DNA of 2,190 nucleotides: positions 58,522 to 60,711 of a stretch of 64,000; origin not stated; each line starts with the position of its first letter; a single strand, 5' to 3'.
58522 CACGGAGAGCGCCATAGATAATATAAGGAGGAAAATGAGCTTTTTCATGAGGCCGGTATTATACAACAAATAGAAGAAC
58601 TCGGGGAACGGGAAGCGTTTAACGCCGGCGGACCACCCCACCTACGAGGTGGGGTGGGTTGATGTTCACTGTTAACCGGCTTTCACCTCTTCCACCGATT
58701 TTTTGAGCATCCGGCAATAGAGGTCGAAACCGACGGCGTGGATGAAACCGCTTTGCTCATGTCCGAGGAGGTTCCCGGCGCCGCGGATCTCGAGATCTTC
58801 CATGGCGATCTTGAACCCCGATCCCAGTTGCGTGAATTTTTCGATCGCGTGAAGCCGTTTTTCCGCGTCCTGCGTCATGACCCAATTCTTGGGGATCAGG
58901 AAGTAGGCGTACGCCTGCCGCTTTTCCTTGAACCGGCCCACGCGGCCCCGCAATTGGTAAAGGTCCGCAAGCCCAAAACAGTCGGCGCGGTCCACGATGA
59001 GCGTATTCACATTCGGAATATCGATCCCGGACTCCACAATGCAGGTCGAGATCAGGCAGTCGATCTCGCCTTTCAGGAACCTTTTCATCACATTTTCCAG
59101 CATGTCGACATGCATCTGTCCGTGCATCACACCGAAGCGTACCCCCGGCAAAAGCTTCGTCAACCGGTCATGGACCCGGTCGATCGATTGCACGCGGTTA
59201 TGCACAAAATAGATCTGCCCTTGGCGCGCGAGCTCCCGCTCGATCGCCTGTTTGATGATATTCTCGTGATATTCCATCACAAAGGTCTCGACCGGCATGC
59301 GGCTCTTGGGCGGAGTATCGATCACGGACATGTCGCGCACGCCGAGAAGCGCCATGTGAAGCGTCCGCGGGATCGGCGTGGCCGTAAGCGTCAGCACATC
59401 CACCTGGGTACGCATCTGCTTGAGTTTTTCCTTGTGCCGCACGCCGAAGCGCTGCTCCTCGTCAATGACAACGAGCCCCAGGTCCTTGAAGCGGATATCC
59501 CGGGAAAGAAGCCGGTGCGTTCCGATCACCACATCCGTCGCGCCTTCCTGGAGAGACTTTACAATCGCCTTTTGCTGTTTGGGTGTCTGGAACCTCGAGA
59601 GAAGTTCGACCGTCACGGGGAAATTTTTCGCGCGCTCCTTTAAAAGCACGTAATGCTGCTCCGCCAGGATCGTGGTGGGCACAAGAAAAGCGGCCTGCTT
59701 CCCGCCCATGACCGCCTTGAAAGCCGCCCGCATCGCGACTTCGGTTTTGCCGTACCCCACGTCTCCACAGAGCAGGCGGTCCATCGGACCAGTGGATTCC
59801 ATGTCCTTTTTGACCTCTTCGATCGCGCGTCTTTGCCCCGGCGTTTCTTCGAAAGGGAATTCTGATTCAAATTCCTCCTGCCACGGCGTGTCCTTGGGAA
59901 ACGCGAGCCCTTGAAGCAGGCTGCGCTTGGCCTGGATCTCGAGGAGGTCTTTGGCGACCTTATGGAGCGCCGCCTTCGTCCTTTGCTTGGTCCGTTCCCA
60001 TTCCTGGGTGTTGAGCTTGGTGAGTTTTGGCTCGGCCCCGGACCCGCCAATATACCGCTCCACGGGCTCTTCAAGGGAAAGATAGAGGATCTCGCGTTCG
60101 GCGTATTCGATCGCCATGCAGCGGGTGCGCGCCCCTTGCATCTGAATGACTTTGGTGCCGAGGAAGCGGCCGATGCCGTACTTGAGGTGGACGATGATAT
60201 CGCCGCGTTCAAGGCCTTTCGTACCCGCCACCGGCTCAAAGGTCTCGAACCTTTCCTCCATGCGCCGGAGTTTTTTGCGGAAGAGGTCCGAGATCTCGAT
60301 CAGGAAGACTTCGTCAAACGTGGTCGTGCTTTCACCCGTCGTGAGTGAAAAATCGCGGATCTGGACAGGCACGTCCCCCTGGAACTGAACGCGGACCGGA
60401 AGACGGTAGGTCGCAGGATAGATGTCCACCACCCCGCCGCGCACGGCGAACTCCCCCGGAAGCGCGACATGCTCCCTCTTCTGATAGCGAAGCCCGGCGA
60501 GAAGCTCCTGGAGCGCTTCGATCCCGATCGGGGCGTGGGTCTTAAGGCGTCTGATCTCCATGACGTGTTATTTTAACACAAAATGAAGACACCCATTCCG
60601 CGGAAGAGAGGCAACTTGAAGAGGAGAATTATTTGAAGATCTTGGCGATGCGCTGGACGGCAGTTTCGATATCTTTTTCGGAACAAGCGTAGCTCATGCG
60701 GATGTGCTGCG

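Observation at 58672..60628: Mini-Mfd: lacks both the UvrA-recruiting N-terminal module and the autoinhibitory C-terminal D7; possible leaderless start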

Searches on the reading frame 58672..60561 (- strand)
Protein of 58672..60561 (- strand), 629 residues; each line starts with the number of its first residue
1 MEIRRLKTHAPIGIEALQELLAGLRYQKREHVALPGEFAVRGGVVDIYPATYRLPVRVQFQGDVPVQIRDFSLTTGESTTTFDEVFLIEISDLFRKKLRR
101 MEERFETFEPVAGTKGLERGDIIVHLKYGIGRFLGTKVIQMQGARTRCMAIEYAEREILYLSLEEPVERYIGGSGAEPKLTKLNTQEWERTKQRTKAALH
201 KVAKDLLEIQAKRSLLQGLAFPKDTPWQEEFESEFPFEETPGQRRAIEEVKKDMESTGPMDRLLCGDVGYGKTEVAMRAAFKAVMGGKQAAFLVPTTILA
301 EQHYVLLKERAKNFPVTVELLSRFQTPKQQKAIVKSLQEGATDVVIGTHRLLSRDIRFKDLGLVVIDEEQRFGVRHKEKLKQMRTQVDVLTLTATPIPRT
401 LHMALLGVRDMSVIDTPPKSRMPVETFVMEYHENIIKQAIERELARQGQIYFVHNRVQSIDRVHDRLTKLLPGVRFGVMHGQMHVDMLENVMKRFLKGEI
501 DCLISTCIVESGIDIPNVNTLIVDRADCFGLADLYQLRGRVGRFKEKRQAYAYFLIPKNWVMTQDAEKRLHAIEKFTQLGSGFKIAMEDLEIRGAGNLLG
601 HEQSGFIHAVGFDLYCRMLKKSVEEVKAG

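Call 5: search_protein_families(library=pfam, proteins=[window:58672-60561:-], max_evalue=0.01)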
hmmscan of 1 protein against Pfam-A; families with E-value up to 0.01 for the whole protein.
window:58672-60561:- (629 aa): 9 families
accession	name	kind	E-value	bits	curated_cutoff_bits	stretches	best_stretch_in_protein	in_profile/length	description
PF00270.35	DEAD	-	1.3e-25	90.5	26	1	240-402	1-165/167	DEAD/DEAH box helicase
PF00271.37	Helicase_C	-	5.8e-21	75.2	23.5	1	438-544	8-109/110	Helicase conserved C-terminal domain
PF17757.6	UvrB_inter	-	4e-15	56.2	22.9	1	6-87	3-85/91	UvrB interaction domain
PF02559.22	CarD_TRCF_RID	-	2.7e-09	37.4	23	1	117-164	1-48/57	CarD-like/TRCF RID domain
PF04851.21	ResIII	-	5.5e-09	36.6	22.5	1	240-396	5-162/164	Type III restriction enzyme, res subunit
PF14814.11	UB2H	-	1.5e-05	25.3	27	1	8-73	3-68/85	Bifunctional transglycosylase second domain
PF22590.2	Cas3-like_C_2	-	0.002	18.8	27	1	448-545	3-105/106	CRISPR-associated nuclease/helicase Cas3, C-terminal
PF19833.4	RecG_dom3_C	-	0.0023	18.4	26.8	1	581-607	3-29/87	ATP-dependent DNA helicase RecG, domain 3, C-terminal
PF00176.29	SNF2-rel_dom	-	0.009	15.6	24.9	0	263-402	21-169/290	SNF2-related domain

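Call 6: search_protein_families(library=ncbifam, proteins=[window:58672-60561:-], max_evalue=0.01)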
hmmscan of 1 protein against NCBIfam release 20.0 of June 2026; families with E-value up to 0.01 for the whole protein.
window:58672-60561:- (629 aa): 42 families (the best 25 are shown)
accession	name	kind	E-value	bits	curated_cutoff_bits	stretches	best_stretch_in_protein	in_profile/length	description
TIGR00580.2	mfd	equivalog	3.4e-260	866.2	800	2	87-627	278-820/907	transcription-repair coupling factor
NF007966.0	PRK10689.1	equivalog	6.7e-183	610.3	1329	2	111-629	471-989/1148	transcription-repair coupling factor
NF008168.0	PRK10917.2-2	equivalog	7.4e-122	408.2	718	1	215-607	342-738/795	ATP-dependent DNA helicase RecG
NF008165.0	PRK10917.1-3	equivalog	5.5e-118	395.3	711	1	211-607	237-635/692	ATP-dependent DNA helicase RecG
TIGR00643.1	recG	equivalog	4.8e-113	379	659.4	1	226-607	223-608/629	ATP-dependent DNA helicase RecG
NF008170.0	PRK10917.2-4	equivalog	2e-101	340.3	975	1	220-606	382-770/826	ATP-dependent DNA helicase RecG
NF008164.0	PRK10917.1-2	equivalog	2.3e-97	327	785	1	210-606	248-645/704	ATP-dependent DNA helicase RecG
NF008163.0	PRK10917.1-1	equivalog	2.2e-94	317.1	796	1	206-608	236-644/692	ATP-dependent DNA helicase RecG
NF008166.0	PRK10917.1-4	equivalog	3.7e-88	296.3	864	1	222-605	260-654/705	ATP-dependent DNA helicase RecG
NF008167.0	PRK10917.2-1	equivalog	2.3e-82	277.3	995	1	228-606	274-686/744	ATP-dependent DNA helicase RecG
NF008169.0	PRK10917.2-3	equivalog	4.2e-57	194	555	1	209-605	202-581/610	ATP-dependent DNA helicase RecG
TIGR00595.1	priA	equivalog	5.3e-19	68.2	230.35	2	263-378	1-111/509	replication restart helicase PriA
NF004070.0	PRK05580.2-2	equivalog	3.8e-18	65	921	1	192-372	150-325/729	primosomal protein N'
NF004066.1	PRK05580.1-3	equivalog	1e-16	60.4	813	2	182-371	203-378/788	primosomal protein N'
NF004067.0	PRK05580.1-4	equivalog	2.6e-15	55.9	763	1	189-381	157-339/737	primosomal protein N'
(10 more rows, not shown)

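Call 7: search_solved_structures(query=window:58672-60561:-, show_alignments=2, max_evalue=1e-10)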
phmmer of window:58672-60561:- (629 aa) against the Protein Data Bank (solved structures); distinct sequences matched with E-value up to 1e-10: 10.
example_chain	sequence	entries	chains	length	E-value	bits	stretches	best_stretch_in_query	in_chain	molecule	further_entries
6ac6_A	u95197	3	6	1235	3.2e-174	583.7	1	115-628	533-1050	Mycobacterium smegmatis Mfd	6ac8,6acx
6aca_A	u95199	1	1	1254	1.8e-172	577.9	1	109-625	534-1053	Mycobacterium tuberculosis Mfd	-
6x26_A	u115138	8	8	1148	4.4e-165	553.5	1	85-629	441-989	Transcription-repair-coupling factor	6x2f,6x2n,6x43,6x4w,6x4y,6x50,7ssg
2eyq_A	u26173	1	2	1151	4.5e-165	553.5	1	85-629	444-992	Transcription-repair coupling factor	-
9n07_A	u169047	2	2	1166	4.7e-165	553.4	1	85-629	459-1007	Transcription-repair-coupling factor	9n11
6xeo_A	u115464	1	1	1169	4.7e-165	553.4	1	85-629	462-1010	Transcription-repair-coupling factor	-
13jq_A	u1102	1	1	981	1.4e-152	512.2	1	109-627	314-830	Transcription-repair-coupling factor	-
6m6a_M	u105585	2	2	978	4e-152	510.7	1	109-627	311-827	Transcription-repair-coupling factor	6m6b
1gm5_A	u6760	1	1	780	4.2e-81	276.2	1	217-616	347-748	RECG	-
9wm0_A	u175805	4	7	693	4.6e-62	213.3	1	224-607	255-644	ATP-dependent DNA helicase RecG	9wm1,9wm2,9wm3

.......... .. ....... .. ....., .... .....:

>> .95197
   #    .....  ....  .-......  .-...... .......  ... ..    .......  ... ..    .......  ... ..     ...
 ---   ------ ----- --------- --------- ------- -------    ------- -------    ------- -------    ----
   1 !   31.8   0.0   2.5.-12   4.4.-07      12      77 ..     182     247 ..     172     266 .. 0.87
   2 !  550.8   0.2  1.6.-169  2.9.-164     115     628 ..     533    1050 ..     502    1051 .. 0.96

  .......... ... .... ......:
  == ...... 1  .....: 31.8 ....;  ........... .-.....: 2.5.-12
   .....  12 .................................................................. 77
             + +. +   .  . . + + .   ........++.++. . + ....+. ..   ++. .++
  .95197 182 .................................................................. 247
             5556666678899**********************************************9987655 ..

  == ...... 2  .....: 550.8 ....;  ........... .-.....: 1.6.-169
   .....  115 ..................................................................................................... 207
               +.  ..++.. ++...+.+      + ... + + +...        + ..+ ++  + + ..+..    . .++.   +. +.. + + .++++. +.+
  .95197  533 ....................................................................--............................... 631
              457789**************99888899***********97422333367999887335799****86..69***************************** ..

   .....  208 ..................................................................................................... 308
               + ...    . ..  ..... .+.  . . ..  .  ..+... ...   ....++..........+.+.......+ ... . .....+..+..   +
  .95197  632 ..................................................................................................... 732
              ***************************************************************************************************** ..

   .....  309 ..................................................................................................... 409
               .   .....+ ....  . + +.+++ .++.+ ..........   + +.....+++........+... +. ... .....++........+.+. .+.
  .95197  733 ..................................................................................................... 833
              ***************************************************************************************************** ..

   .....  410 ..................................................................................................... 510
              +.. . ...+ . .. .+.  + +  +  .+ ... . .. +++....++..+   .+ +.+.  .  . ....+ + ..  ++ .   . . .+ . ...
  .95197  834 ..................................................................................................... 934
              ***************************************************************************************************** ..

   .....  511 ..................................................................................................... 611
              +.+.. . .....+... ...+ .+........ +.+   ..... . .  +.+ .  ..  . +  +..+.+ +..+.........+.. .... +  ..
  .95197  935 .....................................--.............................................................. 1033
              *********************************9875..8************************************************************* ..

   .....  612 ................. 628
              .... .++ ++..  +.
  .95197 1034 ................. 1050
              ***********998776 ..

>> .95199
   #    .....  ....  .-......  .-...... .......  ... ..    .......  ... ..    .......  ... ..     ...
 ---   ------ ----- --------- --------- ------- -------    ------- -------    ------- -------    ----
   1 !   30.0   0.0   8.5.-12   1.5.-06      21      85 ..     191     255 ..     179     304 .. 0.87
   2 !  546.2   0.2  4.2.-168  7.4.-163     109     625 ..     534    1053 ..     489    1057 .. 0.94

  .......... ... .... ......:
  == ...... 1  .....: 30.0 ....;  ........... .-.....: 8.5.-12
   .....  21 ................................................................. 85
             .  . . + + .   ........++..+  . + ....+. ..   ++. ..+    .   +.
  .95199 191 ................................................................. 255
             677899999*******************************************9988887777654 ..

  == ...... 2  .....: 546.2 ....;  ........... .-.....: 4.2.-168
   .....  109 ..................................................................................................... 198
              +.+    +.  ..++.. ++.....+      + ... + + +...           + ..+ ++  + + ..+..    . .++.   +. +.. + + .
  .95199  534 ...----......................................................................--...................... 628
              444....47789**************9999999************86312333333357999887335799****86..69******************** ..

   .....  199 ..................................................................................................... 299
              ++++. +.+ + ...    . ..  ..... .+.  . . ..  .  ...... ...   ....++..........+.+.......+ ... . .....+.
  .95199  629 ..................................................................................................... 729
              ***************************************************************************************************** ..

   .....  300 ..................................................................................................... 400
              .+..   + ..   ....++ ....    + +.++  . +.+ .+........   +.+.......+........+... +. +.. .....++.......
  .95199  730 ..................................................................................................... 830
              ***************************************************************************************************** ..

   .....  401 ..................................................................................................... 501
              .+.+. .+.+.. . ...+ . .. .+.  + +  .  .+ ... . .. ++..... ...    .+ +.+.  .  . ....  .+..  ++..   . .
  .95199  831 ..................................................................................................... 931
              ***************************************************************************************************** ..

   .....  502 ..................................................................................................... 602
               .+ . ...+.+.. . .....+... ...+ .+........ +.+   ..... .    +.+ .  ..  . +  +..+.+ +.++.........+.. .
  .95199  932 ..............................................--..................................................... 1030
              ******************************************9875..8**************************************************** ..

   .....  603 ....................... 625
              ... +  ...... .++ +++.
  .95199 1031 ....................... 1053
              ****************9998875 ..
